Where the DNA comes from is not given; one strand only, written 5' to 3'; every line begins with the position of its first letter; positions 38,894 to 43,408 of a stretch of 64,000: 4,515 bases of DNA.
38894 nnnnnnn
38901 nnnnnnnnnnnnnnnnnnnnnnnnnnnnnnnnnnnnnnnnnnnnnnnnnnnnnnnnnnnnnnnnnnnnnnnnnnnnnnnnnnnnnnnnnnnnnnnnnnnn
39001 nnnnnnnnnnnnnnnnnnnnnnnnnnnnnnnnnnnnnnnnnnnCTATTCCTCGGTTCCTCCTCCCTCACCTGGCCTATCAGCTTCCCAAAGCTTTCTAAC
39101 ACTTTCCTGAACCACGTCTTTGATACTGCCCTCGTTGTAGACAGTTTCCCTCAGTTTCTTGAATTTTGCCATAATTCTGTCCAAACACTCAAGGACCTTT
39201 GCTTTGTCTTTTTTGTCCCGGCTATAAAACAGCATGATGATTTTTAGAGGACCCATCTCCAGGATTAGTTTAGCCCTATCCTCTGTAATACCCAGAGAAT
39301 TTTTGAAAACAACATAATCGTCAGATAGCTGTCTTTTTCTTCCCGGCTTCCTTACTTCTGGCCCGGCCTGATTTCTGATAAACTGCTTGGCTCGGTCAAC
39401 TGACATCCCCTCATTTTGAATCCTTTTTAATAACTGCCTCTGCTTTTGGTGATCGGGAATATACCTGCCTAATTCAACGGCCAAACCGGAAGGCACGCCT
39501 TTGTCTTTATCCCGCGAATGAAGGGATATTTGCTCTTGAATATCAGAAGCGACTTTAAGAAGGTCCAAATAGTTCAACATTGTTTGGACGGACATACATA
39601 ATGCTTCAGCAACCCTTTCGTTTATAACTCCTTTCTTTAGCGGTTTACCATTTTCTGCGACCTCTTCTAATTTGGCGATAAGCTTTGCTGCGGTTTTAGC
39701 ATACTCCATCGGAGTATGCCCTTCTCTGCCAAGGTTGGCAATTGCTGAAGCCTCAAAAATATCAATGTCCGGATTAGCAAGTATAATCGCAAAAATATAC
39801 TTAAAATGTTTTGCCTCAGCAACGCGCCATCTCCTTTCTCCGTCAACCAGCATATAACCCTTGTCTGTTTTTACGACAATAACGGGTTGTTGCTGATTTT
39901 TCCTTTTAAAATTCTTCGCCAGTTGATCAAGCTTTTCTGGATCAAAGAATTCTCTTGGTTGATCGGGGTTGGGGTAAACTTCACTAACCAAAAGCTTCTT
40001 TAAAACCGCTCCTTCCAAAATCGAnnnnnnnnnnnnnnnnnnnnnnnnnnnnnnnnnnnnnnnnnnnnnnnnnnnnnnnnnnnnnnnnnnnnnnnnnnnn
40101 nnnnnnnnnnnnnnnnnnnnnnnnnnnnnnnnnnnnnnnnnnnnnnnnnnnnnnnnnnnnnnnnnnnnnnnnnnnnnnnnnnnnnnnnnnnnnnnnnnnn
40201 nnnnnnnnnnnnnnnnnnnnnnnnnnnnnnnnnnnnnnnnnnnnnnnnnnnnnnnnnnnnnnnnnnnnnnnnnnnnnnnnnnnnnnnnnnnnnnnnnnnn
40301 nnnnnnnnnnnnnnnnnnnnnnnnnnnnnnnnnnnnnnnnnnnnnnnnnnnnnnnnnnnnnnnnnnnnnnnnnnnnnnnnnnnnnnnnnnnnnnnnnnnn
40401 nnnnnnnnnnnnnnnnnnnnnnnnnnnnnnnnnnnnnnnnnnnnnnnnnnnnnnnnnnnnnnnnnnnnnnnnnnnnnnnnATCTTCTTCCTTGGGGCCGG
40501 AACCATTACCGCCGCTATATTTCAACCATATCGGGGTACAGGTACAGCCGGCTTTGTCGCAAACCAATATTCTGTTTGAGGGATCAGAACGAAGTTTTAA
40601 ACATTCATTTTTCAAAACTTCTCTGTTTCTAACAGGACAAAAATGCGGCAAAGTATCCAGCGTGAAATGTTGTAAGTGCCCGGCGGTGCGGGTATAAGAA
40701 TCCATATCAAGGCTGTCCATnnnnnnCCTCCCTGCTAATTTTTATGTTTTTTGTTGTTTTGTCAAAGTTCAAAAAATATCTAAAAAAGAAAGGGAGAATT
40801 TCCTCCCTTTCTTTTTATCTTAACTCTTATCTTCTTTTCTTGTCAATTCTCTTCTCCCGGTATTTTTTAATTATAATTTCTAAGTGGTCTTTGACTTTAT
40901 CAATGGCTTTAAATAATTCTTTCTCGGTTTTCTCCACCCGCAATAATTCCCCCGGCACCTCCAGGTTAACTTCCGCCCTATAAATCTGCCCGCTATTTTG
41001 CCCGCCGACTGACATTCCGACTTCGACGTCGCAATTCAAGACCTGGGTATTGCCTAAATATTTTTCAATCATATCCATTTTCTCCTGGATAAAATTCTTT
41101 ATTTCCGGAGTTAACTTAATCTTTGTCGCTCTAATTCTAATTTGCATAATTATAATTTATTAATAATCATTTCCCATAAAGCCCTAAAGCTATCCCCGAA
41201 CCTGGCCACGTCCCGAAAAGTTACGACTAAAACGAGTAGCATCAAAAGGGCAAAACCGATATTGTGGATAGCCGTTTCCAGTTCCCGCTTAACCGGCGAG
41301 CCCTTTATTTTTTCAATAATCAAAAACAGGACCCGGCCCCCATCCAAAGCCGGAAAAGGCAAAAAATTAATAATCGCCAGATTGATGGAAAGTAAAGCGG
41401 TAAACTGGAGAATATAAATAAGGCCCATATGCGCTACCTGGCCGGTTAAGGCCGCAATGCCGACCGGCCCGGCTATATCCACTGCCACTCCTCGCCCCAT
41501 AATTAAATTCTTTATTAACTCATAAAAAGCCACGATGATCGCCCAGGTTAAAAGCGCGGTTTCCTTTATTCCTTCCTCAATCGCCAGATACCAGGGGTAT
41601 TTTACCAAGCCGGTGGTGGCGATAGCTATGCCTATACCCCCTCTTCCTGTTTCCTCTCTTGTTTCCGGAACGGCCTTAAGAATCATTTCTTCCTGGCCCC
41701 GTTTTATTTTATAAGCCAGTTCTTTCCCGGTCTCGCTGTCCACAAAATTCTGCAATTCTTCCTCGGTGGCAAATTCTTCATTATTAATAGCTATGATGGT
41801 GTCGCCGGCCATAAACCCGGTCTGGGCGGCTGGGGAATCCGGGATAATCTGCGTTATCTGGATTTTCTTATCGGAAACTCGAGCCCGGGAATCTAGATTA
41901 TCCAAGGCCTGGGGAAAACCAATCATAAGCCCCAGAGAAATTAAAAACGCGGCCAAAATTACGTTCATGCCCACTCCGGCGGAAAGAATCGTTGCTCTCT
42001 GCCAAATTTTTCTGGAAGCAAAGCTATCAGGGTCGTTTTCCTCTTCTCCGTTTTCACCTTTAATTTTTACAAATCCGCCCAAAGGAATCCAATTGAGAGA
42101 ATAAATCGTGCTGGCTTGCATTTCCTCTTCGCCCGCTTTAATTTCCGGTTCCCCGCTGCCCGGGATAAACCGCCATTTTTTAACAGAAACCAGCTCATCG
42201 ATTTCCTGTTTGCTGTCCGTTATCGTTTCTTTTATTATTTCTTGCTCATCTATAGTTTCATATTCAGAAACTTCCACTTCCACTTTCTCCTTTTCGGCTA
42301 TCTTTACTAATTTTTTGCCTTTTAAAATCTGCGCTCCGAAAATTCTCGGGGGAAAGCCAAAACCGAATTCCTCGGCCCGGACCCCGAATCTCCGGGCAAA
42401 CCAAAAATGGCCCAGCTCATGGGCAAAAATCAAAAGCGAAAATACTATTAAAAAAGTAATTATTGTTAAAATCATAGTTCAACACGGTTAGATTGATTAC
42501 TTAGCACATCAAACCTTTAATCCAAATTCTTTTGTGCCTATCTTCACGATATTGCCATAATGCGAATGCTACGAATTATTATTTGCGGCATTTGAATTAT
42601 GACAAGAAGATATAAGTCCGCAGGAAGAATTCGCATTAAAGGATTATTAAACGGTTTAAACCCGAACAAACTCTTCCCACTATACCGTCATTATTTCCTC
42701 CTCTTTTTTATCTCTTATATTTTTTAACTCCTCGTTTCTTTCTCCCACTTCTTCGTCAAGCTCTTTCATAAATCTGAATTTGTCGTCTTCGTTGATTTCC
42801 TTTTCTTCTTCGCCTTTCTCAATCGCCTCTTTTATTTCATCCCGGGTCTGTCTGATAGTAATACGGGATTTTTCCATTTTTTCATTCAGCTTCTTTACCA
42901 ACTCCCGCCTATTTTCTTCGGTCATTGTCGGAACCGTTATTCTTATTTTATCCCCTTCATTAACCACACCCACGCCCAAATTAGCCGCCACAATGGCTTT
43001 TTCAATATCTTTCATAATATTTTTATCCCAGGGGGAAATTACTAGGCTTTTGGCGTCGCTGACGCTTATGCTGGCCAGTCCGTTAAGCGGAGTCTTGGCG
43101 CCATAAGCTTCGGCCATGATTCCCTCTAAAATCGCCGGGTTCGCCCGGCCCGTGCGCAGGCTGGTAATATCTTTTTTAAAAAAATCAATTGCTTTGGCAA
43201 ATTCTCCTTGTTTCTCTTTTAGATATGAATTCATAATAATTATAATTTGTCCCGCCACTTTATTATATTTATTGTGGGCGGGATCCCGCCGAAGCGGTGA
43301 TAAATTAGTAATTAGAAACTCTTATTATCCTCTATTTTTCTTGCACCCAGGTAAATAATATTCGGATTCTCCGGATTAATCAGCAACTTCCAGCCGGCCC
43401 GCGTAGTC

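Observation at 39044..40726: Solitary 560-aa ParB/Srx-domain protein with Cys-rich head and ~180-aa acidic disordered linker, on a G+C-rich single-gene island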

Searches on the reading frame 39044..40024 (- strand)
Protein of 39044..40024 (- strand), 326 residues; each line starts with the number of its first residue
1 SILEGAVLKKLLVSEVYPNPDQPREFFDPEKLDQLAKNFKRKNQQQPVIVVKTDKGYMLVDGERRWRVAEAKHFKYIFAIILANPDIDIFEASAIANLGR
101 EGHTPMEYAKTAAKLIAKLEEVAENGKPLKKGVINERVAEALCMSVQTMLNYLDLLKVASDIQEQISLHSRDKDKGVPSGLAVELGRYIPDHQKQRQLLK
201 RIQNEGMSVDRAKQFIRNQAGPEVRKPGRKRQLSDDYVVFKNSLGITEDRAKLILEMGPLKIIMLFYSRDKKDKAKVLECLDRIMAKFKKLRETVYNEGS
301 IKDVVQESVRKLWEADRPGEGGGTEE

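Call 54: search_dna_similar(query=window:39044-40024:-, collection=phages, mode=protein, max_rows=25, max_evalue=0.00001)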
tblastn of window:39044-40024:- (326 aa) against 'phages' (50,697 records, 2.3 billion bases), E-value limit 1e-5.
Records with a match: 29; places in all: 32; records where one place covers at least 80% of the query: 1.
Best place of each record, by identity: <60% 29.
By first word of the organism name: Bacteriophage 15; Listeria 6; Staphylococcus 2; Acinetobacter 2; Enterococcus 2; Hydrogenophilus 1; Dolichospermum 1.
By host as written in the record: - 18; Listeria monocytogenes 6; Staphylococcus aureus 2; Enterococcus faecalis 1; Hydrogenophilus thermoluteolus 1; Dolichospermum flos-aquae 1.
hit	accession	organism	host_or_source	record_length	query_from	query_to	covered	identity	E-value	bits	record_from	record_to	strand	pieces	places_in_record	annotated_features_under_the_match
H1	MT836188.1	Bacteriophage sp.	human fecal samples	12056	13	287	84%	27.4%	2e-14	80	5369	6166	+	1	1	record has no annotation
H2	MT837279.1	Bacteriophage sp.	human fecal samples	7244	13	245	71%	30.1%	3e-17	89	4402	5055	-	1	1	record has no annotation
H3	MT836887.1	Bacteriophage sp.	human fecal samples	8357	11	238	70%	30.3%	6e-20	96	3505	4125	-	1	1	record has no annotation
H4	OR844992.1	Staphylococcus phage SA 1306 Kay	Staphylococcus aureus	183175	8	209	62%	32.2%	4e-17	88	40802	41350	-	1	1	record has no annotation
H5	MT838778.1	Bacteriophage sp.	human fecal samples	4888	5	245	74%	26.4%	1e-13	77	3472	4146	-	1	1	record has no annotation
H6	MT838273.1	Bacteriophage sp.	human fecal samples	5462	13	218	63%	30.0%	4e-13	76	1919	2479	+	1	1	record has no annotation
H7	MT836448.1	Bacteriophage sp.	human fecal samples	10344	11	224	66%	28.0%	1e-12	74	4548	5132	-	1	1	record has no annotation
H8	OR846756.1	Listeria phage LM 4-11-1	Listeria monocytogenes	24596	8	203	60%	28.3%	3e-11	70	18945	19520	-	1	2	record has no annotation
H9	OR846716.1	Listeria phage LM 4-11-1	Listeria monocytogenes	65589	8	203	60%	28.3%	2e-10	68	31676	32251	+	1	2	record has no annotation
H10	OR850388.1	Staphylococcus phage SA 1298 Kay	Staphylococcus aureus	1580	32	209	55%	30.9%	1e-9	65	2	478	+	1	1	record has no annotation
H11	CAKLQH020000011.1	Acinetobacter phage MD-2021a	not known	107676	3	226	69%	23.8%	3e-7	58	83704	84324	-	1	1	parB: putative ParB partition protein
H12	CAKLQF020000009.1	Acinetobacter phage MD-2021a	not known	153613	3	226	69%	23.8%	3e-7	58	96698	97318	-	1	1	parB: putative ParB partition protein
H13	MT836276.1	Bacteriophage sp.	human fecal samples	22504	9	226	67%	24.2%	4e-9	64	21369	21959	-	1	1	record has no annotation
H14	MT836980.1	Bacteriophage sp.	human fecal samples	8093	3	216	66%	24.0%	3e-6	55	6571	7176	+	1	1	record has no annotation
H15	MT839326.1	Bacteriophage sp.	human fecal samples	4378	5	166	50%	31.1%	2e-9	65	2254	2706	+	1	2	record has no annotation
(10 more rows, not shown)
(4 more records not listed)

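Call 55: search_dna_similar(query=window:39044-40024:-, collection=plasmids, mode=protein, max_rows=15, max_evalue=0.00001)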
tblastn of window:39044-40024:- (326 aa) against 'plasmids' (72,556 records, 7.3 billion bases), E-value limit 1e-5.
Records with a match: 455; places in all: 478; records where one place covers at least 80% of the query: 8.
Best place of each record, by identity: <60% 455.
By first word of the organism name: Nostoc 39; Azospirillum 35; Paraburkholderia 26; Legionella 26; Burkholderia 23; Deinococcus 20; Cupriavidus 18; Acinetobacter 18; Acetobacter 15; Roseomonas 12; and 110 more.
By predicted mobility (MOB-suite, as given by PLSDB): non-mobilizable 239; conjugative 109; mobilizable 107.
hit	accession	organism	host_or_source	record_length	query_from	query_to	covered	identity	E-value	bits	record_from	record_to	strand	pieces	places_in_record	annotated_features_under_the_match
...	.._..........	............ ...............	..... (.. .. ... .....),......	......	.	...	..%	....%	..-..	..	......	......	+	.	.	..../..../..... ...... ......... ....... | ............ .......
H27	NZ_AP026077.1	Acaryochloris marina MBIC10699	cell culture,Ascidian, Diplosoma similis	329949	13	285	84%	28.0%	1e-10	70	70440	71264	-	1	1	ParB/RepB/Spo0J family partition protein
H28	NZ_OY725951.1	Bacteroides finegoldii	-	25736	13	292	86%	27.0%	1e-14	82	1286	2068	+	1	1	ParB/RepB/Spo0J family partition protein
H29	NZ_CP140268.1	Priestia megaterium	Single cell,ginseng rhizosphere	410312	8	301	90%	25.2%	2e-12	75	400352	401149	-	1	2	ParB/RepB/Spo0J family partition protein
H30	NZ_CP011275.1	Planctomyces sp. SH-PL62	cell culture,sugar beet rhizosphere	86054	13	289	85%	26.4%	8e-15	82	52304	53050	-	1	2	ParB/RepB/Spo0J family partition protein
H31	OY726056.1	Phocaeicola massiliensis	-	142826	13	282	83%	26.9%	3e-16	87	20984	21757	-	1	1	record has no annotation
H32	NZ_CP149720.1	Clostridioides difficile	-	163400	13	227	66%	33.6%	6e-13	77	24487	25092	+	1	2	ParB/RepB/Spo0J family partition protein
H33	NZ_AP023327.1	Acetobacter aceti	-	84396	15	292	85%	25.7%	4e-6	56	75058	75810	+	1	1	ParB/RepB/Spo0J family partition protein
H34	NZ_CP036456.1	Streptomonospora litoralis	whole organism,beach sand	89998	6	240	72%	29.5%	1e-12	76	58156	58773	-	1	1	ParB/RepB/Spo0J family partition protein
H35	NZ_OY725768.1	Parabacteroides distasonis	-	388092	16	244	70%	30.3%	2e-12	75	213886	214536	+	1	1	ParB/RepB/Spo0J family partition protein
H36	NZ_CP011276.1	Planctomyces sp. SH-PL62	cell culture,sugar beet rhizosphere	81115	13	227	66%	31.7%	3e-17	90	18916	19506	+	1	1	ParB/RepB/Spo0J family partition protein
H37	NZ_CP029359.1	Azospirillum thermophilum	cell culture,hot spring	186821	16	287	83%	24.5%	7e-9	64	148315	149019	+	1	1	ParB/RepB/Spo0J family partition protein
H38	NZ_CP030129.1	Indioceanicola profundi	sediment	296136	13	248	72%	28.2%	8e-8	61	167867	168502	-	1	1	ParB/RepB/Spo0J family partition protein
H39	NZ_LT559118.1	Nonomuraea gerenzanensis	-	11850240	3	231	70%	29.0%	8e-17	89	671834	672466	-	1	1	none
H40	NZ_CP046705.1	Nostoc sp. ATCC 53789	-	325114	16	250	72%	28.2%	1e-7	61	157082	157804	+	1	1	ParB N-terminal domain-containing protein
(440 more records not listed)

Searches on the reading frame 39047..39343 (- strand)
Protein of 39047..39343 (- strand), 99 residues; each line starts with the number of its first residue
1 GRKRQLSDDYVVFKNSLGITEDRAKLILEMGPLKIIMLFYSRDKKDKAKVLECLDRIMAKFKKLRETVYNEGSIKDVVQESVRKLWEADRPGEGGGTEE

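Call 108: search_solved_structures(query=window:39047-39343:-, max_evalue=10)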
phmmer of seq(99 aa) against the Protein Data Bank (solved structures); distinct sequences matched with E-value up to 10: 1.
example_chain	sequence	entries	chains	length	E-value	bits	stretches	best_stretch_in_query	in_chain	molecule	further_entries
3k4x_A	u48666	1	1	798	0.46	14.3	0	20-70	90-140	Proliferating cell nuclear antigen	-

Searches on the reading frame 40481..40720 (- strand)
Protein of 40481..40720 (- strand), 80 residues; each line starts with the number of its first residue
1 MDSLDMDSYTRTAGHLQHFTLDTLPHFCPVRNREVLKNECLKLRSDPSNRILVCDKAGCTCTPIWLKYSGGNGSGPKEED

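Call 18: find_homologous_proteins(query=window:40481-40720:-, max_evalue=10)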
Query seq(80 aa): no candidate shares three 5-residue words with the query. No homologue found.

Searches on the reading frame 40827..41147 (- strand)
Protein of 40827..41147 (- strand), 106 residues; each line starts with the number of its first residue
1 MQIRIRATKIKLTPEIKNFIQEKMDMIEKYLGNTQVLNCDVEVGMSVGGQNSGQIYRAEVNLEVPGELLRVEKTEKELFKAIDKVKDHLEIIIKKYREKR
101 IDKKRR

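Call 105: search_protein_families(library=pfam, proteins=[window:40827-41147:-], max_evalue=0.00001)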
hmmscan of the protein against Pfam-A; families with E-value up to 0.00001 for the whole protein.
window:40827-41147:- (106 aa): 1 family
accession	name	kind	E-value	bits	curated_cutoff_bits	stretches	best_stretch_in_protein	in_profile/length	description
PF02482.25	Ribosomal_S30AE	-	1.3e-16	61.5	23.7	1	3-100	1-87/88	Sigma 54 modulation protein / S30EA ribosomal protein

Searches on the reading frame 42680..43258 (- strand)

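Call 105: search_protein_families(library=pfam, proteins=[window:42680-43258:-], max_evalue=0.00001)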
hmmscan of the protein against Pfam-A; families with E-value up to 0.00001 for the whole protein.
window:42680-43258:- (192 aa): 1 family
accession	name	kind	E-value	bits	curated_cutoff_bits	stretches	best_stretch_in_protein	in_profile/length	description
PF01765.24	RRF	-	3.1e-50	170.7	29.7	1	27-190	1-164/164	Ribosome recycling factor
